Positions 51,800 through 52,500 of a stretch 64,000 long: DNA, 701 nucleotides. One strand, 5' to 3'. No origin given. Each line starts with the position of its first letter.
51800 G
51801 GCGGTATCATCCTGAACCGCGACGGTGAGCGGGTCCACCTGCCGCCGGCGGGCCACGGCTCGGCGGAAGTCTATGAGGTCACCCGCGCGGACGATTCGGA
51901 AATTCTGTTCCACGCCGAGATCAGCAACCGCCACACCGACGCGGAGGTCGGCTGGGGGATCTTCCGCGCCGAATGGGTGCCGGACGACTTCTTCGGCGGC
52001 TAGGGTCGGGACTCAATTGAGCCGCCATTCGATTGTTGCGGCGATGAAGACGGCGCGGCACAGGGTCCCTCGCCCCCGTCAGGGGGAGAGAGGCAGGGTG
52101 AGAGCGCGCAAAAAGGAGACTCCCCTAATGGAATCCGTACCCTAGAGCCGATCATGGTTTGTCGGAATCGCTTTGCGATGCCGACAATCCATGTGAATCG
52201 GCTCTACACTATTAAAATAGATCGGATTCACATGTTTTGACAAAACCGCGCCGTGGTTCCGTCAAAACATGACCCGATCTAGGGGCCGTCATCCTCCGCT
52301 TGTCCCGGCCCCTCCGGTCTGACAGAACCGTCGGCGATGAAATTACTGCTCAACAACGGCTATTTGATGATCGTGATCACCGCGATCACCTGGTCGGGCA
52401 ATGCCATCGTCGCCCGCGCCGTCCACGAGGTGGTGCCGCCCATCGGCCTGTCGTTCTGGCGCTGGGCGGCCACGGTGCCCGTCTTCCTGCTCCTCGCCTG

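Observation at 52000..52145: CTAG-bounded MITE-like family (3 copies) whose termini coincide with gene stop codons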

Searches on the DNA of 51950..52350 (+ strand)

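Call 13: search_rna_families(source=window, start=51950, end=52350, threshold=evalue, max_evalue=1)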
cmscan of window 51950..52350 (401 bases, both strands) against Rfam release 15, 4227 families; matches with E-value up to 1: 1.
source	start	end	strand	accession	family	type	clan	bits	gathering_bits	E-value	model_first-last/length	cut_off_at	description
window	52219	52280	-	RF04108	mir-2513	Gene; miRNA;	-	18.4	89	0.63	1-120/120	no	mir-2513 microRNA precursor family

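Call 28: search_dna_similar(query=window:51990-52300:+, collection=plasmids, mode=distant, max_evalue=0.01, max_rows=30)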
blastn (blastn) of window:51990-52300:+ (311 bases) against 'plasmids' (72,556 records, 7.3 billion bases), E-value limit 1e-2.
Records with a match: 1; places in all: 1; records where one place covers at least 80% of the query: 0.
Best place of each record, by identity: 80-90% 1.
By first word of the organism name: Bradyrhizobium 1.
By predicted mobility (MOB-suite, as given by PLSDB): conjugative 1.
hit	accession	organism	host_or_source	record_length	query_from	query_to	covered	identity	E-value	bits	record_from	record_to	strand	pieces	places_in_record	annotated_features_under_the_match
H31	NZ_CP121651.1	Bradyrhizobium sp. CB82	Stylosanthes guianensis,cell culture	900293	9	63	18%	82.8%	1e-5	57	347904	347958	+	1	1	transposase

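Call 29: get_annotated_region(hit=H31, flank=3000)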
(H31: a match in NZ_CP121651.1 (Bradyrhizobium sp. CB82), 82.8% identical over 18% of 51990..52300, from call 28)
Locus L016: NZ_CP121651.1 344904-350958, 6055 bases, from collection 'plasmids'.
description: Bradyrhizobium sp. CB82 plasmid pCB82_1, complete sequence
organism: Bradyrhizobium sp. CB82 (NCBI taxid 3039159)
taxonomy: Bacteria; Pseudomonadota; Alphaproteobacteria; Hyphomicrobiales; Nitrobacteraceae; Bradyrhizobium; Bradyrhizobium sp. CB82
host: -; source: Stylosanthes guianensis,cell culture; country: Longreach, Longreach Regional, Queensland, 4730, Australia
typing (MOB-suite, as given by PLSDB): conjugative; replicon rep_cluster_506; relaxase MOBP; mating-pair formation MPF_T
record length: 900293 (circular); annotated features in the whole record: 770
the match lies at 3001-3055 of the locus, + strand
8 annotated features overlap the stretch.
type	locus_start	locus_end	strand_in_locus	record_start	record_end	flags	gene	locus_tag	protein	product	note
CDS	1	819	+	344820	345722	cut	-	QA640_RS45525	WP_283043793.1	LysR family transcriptional regulator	-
CDS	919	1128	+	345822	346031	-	-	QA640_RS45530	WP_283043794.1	hypothetical protein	-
CDS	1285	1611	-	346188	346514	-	-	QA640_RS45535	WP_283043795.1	hypothetical protein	-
CDS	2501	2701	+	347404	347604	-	-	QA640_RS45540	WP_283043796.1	hypothetical protein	-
CDS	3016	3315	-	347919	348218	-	-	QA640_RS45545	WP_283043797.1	transposase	-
CDS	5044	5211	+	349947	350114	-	-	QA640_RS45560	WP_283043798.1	hypothetical protein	-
CDS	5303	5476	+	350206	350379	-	-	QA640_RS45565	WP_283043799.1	hypothetical protein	-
CDS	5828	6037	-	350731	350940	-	-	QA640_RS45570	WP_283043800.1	DUF2934 domain-containing protein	-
